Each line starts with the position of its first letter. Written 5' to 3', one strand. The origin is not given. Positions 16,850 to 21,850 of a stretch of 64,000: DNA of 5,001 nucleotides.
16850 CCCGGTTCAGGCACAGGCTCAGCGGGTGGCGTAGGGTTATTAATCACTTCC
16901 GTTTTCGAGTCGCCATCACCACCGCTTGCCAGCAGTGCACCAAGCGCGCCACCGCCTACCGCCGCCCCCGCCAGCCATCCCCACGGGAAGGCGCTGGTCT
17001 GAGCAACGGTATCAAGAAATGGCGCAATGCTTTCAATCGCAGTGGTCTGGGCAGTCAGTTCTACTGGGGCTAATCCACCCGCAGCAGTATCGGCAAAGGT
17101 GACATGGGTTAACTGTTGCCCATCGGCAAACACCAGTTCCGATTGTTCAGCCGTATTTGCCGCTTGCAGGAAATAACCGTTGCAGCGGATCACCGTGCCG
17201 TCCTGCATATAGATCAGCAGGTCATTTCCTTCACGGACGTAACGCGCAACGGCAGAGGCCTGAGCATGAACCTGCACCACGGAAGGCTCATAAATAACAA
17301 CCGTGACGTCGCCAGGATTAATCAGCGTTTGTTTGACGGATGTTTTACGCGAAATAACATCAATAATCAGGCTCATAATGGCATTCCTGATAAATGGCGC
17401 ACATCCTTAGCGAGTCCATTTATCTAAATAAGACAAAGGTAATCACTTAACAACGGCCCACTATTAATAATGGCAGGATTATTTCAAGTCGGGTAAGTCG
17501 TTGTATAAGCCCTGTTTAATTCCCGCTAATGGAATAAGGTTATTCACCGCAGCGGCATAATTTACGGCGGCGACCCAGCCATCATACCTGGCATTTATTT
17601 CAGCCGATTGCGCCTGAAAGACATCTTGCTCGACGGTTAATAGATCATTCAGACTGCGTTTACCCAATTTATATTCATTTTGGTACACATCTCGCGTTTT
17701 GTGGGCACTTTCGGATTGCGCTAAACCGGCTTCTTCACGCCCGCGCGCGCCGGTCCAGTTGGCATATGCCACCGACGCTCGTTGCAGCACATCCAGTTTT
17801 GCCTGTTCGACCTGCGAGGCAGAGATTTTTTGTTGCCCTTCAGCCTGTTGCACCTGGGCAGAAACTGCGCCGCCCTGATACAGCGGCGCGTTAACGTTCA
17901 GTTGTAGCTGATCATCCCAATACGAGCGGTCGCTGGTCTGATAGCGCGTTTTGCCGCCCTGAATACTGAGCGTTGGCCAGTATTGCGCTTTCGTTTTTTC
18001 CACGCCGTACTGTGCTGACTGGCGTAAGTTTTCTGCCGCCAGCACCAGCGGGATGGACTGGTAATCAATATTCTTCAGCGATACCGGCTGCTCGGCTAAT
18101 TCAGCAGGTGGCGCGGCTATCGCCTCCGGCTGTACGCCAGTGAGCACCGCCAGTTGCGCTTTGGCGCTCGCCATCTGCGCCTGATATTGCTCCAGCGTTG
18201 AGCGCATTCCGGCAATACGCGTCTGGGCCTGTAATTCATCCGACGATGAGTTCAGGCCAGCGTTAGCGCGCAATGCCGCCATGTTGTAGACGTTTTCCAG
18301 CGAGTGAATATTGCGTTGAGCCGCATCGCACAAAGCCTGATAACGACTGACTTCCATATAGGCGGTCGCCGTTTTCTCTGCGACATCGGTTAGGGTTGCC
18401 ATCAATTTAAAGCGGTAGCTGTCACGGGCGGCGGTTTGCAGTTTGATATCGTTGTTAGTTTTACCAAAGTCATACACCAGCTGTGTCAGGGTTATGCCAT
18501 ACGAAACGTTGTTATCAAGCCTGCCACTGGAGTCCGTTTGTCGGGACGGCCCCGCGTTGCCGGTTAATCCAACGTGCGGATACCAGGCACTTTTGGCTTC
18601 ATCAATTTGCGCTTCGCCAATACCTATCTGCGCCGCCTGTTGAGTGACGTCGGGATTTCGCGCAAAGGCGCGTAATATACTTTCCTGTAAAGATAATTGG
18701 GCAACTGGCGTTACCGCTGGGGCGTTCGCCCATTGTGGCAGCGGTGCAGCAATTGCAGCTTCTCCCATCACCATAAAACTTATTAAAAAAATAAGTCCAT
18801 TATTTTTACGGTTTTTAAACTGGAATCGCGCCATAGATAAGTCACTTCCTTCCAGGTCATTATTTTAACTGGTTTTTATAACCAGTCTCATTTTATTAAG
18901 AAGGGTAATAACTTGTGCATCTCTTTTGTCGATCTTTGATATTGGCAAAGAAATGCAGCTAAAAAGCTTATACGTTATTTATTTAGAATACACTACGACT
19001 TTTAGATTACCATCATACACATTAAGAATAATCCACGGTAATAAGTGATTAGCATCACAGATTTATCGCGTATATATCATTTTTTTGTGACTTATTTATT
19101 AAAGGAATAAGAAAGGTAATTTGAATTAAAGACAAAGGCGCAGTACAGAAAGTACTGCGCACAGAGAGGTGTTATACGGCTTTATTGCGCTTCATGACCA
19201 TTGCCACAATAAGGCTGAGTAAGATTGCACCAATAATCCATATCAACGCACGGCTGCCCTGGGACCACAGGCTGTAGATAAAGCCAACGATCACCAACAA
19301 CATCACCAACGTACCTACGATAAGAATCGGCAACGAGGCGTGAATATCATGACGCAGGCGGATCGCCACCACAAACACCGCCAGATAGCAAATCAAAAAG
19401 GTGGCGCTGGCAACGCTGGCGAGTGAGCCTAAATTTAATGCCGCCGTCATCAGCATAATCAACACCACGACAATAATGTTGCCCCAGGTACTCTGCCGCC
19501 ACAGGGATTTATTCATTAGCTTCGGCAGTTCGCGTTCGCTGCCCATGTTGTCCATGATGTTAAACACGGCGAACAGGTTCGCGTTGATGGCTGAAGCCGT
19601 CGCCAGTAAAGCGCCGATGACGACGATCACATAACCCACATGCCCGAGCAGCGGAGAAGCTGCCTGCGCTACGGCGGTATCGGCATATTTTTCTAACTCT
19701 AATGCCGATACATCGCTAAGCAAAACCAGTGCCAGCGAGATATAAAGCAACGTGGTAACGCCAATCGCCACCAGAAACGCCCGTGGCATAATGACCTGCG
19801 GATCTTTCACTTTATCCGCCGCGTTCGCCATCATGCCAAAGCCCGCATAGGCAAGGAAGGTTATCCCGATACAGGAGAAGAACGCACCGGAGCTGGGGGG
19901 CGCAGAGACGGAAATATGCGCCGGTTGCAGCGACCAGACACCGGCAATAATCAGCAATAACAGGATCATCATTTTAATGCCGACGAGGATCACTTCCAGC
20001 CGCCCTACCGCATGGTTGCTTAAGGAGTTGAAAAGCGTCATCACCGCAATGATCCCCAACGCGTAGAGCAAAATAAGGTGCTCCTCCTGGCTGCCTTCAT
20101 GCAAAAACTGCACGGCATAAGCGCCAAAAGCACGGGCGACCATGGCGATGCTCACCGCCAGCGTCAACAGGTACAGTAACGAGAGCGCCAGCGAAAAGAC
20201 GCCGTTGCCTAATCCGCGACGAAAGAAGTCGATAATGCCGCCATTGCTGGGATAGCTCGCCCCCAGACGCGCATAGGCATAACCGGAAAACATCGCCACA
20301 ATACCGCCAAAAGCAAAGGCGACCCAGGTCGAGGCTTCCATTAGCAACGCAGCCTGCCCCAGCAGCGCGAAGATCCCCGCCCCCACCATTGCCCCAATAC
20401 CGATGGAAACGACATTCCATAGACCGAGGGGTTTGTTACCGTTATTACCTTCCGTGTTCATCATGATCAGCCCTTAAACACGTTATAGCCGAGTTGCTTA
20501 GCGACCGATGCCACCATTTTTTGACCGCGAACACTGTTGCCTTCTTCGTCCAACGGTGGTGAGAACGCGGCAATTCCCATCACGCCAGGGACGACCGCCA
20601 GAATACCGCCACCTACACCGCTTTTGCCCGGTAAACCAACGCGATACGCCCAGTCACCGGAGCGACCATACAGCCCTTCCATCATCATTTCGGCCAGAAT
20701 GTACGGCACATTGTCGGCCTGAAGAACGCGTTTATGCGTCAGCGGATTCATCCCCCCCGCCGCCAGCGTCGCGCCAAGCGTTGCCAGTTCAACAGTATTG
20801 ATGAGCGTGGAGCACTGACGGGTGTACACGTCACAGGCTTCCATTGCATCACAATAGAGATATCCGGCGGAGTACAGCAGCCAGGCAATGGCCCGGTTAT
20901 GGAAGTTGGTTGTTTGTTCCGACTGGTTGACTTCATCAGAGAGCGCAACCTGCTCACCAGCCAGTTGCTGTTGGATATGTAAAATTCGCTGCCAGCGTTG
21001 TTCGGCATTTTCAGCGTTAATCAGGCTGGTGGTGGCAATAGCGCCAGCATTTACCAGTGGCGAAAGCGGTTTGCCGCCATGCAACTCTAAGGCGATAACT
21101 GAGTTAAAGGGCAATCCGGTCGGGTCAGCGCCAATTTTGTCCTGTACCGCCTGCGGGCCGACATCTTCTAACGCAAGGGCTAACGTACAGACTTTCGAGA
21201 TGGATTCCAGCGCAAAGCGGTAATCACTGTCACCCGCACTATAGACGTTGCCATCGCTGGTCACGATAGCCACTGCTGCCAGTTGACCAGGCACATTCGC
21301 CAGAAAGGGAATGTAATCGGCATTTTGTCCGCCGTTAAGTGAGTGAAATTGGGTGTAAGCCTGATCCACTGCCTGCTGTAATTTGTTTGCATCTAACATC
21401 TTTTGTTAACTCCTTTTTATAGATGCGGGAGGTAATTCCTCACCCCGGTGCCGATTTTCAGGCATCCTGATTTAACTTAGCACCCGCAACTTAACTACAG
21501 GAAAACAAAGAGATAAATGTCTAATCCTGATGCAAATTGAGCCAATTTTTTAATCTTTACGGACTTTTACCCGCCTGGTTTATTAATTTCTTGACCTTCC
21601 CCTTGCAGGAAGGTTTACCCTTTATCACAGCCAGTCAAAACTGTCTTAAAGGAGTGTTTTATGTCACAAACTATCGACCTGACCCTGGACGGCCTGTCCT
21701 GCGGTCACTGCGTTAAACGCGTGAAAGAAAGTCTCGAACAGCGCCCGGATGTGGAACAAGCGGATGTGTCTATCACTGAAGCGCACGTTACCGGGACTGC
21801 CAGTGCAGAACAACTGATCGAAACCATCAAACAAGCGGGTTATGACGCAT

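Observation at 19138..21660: Synteny break at ybaT: the island sits where cueR is expected, while the CueR operator at copA is intact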

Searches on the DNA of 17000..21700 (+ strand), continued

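Call 47: search_dna_similar(query=window:21570-21645:+, collection=ecoli_genomes, mode=near, max_rows=8, rows=best)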
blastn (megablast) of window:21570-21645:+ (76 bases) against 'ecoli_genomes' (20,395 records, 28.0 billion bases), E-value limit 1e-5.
Records with a match: 5020; places in all: 5021; records where one place covers at least 80% of the query: 5000.
Genomes with a match: 5020 of 5426; with a place that covers at least 80% of the query: 5000. Places per genome that has any: lowest 1, median 1, highest 2. On chromosomes: 5019 places; on plasmids: 2.
Best place of each record, by identity: >=99% 12; 95-99% 4993; 90-95% 15.
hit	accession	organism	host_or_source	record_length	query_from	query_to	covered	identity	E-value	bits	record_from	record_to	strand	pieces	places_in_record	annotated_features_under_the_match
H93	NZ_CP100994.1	Escherichia coli strain ET201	Hoplobatrachus rugulosus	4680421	1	76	100%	100.0%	3e-31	141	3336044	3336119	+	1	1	none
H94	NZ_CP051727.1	Escherichia coli strain SCU-111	Homo sapiens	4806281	1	76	100%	98.7%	2e-29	135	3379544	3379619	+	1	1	none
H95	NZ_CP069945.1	Escherichia coli strain FDAARGOS_1373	Homo sapiens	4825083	1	76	100%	98.7%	2e-29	135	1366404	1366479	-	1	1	none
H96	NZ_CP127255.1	Escherichia coli strain Q5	Coturnix coturnix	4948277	1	76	100%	98.7%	2e-29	135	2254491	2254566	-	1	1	none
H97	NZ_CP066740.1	Escherichia coli strain R12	rat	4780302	1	76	100%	98.7%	2e-29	135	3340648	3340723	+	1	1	none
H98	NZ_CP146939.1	Escherichia coli strain 2A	Homo sapiens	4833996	1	76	100%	98.7%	2e-29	135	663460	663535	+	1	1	none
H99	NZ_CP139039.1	Escherichia coli MP1 strain MP1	-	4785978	1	76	100%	98.7%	2e-29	135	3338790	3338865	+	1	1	none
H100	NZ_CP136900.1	Escherichia coli strain LI60C3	Mus musculus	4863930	1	76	100%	98.7%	2e-29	135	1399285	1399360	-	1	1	none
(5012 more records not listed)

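Call 49: get_annotated_region(hit=H93, flank=6000)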
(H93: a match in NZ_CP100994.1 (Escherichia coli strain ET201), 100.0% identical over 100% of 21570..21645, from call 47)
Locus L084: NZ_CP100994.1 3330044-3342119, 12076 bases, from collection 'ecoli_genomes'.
description: Escherichia coli strain ET201 chromosome, complete genome
organism: Escherichia coli strain ET201 (NCBI taxid 562)
replicon: chromosome; assembly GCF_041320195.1
host: Hoplobatrachus rugulosus; source: feces; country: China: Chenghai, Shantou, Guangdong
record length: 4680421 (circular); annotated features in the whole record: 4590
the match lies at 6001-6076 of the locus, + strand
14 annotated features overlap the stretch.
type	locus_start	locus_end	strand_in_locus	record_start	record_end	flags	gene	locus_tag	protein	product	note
CDS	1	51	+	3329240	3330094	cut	cnoX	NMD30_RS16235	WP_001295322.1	chaperedoxin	-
CDS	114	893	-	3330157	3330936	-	fetB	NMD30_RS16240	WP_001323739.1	iron export ABC transporter permease subunit FetB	-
CDS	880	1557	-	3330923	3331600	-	fetA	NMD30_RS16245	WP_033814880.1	iron ABC transporter ATP-binding protein FetA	-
CDS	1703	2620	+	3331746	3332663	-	qmcA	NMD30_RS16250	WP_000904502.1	SPFH domain-containing protein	-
CDS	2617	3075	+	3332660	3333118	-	ybbJ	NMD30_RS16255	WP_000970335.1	NfeD family protein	-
CDS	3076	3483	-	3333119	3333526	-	cueR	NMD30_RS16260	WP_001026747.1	Cu(I)-responsive transcriptional regulator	-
CDS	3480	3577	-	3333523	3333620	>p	-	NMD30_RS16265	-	hypothetical protein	frameshifted; incomplete; partial in the middle of a contig; missing N-terminus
CDS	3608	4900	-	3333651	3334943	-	ybaT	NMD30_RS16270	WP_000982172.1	APC family permease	-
CDS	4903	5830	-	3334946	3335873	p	glsA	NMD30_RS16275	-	glutaminase A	frameshifted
CDS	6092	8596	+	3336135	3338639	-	copA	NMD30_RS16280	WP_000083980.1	copper-exporting P-type ATPase CopA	-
CDS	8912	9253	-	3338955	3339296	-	ybaQ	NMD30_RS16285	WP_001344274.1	HigA family addiction module antitoxin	-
CDS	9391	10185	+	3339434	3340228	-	ybaP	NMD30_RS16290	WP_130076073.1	TraB/GumN family protein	-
CDS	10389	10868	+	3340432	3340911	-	ybaK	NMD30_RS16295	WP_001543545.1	Cys-tRNA(Pro)/Cys-tRNA(Cys) deacylase YbaK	-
CDS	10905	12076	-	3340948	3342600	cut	ushA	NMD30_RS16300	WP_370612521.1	bifunctional UDP-sugar hydrolase/5'-nucleotidase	-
